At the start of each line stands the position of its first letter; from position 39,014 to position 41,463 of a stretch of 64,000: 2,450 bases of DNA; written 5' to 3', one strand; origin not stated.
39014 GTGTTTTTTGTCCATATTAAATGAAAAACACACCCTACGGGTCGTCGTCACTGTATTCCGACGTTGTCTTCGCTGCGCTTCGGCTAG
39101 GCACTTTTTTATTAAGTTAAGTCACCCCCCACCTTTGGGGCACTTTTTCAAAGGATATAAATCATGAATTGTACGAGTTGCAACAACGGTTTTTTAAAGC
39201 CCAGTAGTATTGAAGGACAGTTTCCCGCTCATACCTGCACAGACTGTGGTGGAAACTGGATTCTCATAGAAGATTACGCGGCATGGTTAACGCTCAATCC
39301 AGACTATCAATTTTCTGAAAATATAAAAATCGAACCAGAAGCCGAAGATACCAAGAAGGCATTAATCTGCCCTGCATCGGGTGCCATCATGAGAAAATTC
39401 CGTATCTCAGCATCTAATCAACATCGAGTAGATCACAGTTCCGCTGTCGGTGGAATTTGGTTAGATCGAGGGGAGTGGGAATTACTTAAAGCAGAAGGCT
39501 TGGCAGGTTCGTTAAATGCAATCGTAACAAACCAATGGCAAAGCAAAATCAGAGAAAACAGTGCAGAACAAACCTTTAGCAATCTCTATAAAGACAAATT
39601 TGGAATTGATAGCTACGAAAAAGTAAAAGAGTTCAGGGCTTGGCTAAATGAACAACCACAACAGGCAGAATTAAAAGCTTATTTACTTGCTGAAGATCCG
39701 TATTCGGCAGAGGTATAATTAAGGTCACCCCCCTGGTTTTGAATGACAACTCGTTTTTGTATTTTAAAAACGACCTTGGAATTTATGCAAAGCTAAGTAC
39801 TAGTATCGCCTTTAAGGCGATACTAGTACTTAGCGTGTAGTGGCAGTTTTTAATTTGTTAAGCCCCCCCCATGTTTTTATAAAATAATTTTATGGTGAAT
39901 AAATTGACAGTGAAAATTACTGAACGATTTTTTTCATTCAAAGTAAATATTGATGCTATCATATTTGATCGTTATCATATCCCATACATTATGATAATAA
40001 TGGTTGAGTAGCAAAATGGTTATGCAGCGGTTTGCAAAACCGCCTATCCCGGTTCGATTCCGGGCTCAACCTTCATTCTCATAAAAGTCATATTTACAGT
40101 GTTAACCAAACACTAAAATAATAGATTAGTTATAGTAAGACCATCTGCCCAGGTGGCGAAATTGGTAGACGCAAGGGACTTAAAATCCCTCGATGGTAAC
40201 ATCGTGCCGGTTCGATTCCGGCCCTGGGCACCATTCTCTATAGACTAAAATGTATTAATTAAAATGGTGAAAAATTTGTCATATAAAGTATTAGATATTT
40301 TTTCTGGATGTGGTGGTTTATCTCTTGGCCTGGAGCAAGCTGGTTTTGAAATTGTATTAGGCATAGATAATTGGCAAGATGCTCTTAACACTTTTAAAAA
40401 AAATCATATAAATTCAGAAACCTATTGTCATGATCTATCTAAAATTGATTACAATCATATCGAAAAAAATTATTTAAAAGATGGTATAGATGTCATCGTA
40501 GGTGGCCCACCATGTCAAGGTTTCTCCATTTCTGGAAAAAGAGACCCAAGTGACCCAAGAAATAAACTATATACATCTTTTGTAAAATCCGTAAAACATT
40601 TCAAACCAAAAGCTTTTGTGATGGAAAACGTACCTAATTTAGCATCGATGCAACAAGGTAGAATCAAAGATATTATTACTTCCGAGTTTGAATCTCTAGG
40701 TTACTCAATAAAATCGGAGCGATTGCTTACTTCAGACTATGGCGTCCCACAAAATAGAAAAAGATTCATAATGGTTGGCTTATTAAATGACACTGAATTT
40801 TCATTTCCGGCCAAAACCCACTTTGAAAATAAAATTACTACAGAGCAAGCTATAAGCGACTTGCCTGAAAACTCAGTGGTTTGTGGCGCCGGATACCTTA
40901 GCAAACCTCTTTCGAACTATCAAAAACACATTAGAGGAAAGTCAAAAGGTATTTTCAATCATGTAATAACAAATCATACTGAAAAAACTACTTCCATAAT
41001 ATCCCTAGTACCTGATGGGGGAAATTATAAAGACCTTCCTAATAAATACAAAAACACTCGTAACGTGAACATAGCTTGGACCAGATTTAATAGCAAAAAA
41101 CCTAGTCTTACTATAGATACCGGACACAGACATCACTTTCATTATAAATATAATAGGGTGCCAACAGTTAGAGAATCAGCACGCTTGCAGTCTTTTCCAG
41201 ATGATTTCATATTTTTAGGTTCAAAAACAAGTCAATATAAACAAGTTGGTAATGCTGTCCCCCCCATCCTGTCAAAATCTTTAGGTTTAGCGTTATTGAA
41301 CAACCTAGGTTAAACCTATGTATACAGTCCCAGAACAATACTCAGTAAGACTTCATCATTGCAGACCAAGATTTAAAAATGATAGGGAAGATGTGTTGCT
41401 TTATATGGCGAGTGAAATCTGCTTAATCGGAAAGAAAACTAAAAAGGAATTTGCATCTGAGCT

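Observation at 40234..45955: AT-rich 5.7-kb island abutting tRNA-Leu: two divergent m5C methyltransferases flanking a DUF3883-like nuclease candidate, plus a NERD-UvrD helicase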

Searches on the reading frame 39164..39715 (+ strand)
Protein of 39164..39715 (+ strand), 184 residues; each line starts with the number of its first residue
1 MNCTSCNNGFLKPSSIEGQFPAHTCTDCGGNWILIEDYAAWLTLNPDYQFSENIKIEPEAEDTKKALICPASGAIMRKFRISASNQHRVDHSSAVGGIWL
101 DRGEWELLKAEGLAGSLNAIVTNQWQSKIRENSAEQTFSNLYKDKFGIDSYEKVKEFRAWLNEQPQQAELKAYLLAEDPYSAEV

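Call 15: find_related_loci(query=window:39164-39715:+, collection=genome_contigs, flank=10000)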
Query window:39164-39715:+ (184 aa) in genome_contigs; peptide patterns used: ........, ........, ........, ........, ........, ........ (x = any residue, [..] = any of these).
189 stretches matched a pattern; 73 encode a relative of the query (tblastn E <= 1e-3); 73 distinct loci.
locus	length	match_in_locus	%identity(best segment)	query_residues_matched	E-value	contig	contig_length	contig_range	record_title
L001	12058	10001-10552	88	1-184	1e-112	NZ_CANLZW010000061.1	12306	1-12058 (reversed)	Uncultured Cocleimonas sp. isolate 4-1410.fasta NODE_61, whole genome shotgun sequence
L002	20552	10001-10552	84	1-184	4e-108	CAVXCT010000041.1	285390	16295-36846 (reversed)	MAG: uncultured Gammaproteobacteria bacterium isolate MFD03551.bin.1.110 genome assembly, contig: contig_9721, whole gen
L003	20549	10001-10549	69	1-183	1e-89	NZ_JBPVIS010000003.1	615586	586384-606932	Vibrio sp. WXL210 wxl210_ctg003, whole genome shotgun sequence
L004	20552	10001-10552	68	1-183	1e-86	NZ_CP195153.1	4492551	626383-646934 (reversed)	Psychromonas sp. PT13 chromosome, complete genome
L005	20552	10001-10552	64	1-183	3e-83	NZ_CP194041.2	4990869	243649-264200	Agarivorans sp. QJM3NY_25 chromosome, complete genome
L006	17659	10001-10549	63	1-183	2e-82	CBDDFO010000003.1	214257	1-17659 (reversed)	MAG: Aliiglaciecola sp. isolate 1b1b4d2c-c5d8-482b-bdc0-32fa47c29e81 genome assembly, contig: contig_3, whole genome sho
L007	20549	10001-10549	62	1-183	6e-82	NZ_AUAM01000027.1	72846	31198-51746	Psychromonas aquimarina ATCC BAA-1526 G337DRAFT_scaffold00024.24_C, whole genome shotgun sequence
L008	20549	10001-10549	62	2-183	3e-79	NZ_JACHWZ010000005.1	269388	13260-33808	Microbulbifer rhizosphaerae strain CECT 8799 Ga0372436_05, whole genome shotgun sequence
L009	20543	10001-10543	62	1-183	1e-78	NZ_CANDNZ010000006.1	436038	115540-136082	Thalassomonas sp. RHCl1 NODE_6_length_436038_cov_106.999, whole genome shotgun sequence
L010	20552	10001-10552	65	1-183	6e-79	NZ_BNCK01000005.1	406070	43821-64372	Thalassotalea marina strain KCTC 42731 sequence05, whole genome shotgun sequence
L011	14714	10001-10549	62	2-183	3e-78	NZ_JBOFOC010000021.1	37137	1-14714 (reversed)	MAG: Microbulbifer sp. isolate WFFMC_MAG_272 k139_4029_flag=1_multi=36.6104_len=37137, whole genome shotgun sequence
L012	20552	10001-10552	61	1-183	5e-78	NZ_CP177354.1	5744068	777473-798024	Pokkaliibacter plantistimulans strain L1E11 chromosome, complete genome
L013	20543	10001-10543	62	1-183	3e-78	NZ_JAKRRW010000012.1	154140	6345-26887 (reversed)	Photobacterium obscurum strain SDRW27 12, whole genome shotgun sequence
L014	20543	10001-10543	60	1-183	2e-77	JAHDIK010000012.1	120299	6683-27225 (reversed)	MAG: Colwellia sp. isolate MAG-91 RZ_411, whole genome shotgun sequence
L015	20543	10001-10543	59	1-183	3e-76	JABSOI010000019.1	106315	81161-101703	MAG: Alteromonadaceae bacterium isolate DT_4 DT-Alteromonadaceae-1_scaffold_20, whole genome shotgun sequence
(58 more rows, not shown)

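Call 40: search_protein_families(library=pfam, proteins=[L001:10657-11739:+, L002:11997-13070:+, L002:15138-17339:+, L002:17576-18553:-, L002:11329-11790:-, L002:14222-14707:+, window:39164-39715:+], max_evalue=0.001)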
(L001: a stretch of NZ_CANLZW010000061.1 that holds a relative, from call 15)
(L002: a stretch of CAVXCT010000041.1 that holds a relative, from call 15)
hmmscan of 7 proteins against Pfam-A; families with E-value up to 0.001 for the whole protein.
L001:10657-11739:+ (360 aa): 0 families

L002:11997-13070:+ (357 aa): 1 family
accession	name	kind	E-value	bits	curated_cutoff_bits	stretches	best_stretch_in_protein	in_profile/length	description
PF00145.23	DNA_methylase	-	6.6e-75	253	22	1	7-340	2-324/324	C-5 cytosine-specific DNA methylase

L002:15138-17339:+ (733 aa): 2 families
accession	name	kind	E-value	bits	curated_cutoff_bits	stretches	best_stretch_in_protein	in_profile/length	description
PF09823.15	DUF2357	-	2.2e-42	145.4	23.3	1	84-339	2-251/251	Domain of unknown function (DUF2357)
PF04411.18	PDDEXK_7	-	1.1e-32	113.8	22.1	1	367-546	1-163/164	PD-(D/E)XK nuclease superfamily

L002:17576-18553:- (325 aa): 2 families
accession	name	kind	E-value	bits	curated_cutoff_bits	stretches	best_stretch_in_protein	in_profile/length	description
PF09565.16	RE_NgoFVII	-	1.2e-40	138.9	23.8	1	9-159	2-158/162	NgoFVII restriction endonuclease N-terminal PLD domain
PF20731.2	RE_NgoFVII_C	-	1.5e-36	125.7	23.8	1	196-315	7-131/131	NgoFVII C-terminal B3-like DNA-binding domain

L002:11329-11790:- (153 aa): 1 family
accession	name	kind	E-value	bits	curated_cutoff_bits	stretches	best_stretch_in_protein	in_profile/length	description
PF03852.21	Vsr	-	4.6e-32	110.1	27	1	1-71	1-71/74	DNA mismatch endonuclease Vsr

L002:14222-14707:+ (161 aa): 0 families

window:39164-39715:+ (184 aa): 1 family
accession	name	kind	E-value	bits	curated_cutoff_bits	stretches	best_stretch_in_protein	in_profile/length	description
PF13453.11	Zn_ribbon_TFIIB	-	1.2e-08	34.6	22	1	2-42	1-39/41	Transcription factor zinc-finger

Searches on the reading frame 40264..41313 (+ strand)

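Call 4: search_protein_families(library=pfam, proteins=[window:40264-41313:+], max_evalue=0.01)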
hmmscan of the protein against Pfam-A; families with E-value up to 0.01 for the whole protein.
window:40264-41313:+ (349 aa): 2 families
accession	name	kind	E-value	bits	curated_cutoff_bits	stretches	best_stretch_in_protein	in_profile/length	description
PF00145.23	DNA_methylase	-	5.3e-78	263.1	22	1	7-342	1-320/324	C-5 cytosine-specific DNA methylase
PF09445.16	Methyltransf_15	-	0.00022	21.3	22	1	8-90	3-87/165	RNA cap guanine-N2 methyltransferase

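Call 5: search_protein_families(library=ncbifam, proteins=[window:40264-41313:+], max_evalue=0.01)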
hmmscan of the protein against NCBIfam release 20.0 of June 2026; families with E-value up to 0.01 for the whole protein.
window:40264-41313:+ (349 aa): 3 families
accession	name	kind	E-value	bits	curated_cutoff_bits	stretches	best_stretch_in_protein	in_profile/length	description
TIGR00675.1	dcm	superfamily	1.4e-65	222.1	100.65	1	9-341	1-326/329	DNA (cytosine-5-)-methyltransferase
NF007772.0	PRK10458.1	subfamily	6.3e-16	58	710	1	4-332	86-440/472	DNA cytosine methylase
TIGR01983.1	UbiG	equivalog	9.9e-06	25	102.95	1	6-69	50-107/228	bifunctional 2-polyprenyl-6-hydroxyphenol methylase/3-demethylubiquinol 3-O-methyltransferase UbiG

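Call 6: search_protein_families(library=padloc, proteins=[window:40264-41313:+], max_evalue=0.01)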
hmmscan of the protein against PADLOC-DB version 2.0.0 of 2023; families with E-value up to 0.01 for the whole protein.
window:40264-41313:+ (349 aa): 63 families (the best 25 are shown)
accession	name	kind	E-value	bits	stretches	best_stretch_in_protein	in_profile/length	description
PDLC03234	MTase_II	-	3e-116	386.8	1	6-347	4-365/375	Type II methyltransferase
PDLC03378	MTase_II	-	1.8e-98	328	1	7-348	3-330/344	Type II methyltransferase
PDLC03326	MTase_II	-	1.6e-87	292.3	1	9-348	7-376/412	Type II methyltransferase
PDLC00033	DruM2|DruM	-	1.2e-77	259.7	1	8-348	23-364/368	DNA cytosine methylase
PDLC03237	MTase_II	-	1.3e-74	249.8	2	9-195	796-990/1036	Type II methyltransferase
PDLC02648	DrmMII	-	1.1e-70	236.8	1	7-348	22-451/468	DrmMII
PDLC02649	DrmMII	-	3.2e-68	228.6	2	65-343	107-413/422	DrmMII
PDLC03272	MTase_II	-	4.4e-68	228.3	1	4-348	72-390/407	Type II methyltransferase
PDLC00026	DruM2|DruM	-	7.1e-66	221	1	7-347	5-317/336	DNA cytosine methylase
PDLC03279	MTase_II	-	2.6e-63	212.3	1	6-348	2-353/587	Type II methyltransferase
PDLC03225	MTase_II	-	6.8e-62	208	2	127-348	354-598/615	Type II methyltransferase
PDLC03307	MTase_II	-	2.4e-61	206.1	3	8-128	2-116/382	Type II methyltransferase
PDLC00027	DruM2|DruM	-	7.2e-55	184.8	2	7-195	12-193/361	DNA cytosine methylase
PDLC03232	MTase_II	-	3.8e-54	182.2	2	73-344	131-456/465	Type II methyltransferase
PDLC00031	DruM2|DruM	-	6.9e-54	181.3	2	8-201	13-210/361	DNA cytosine methylase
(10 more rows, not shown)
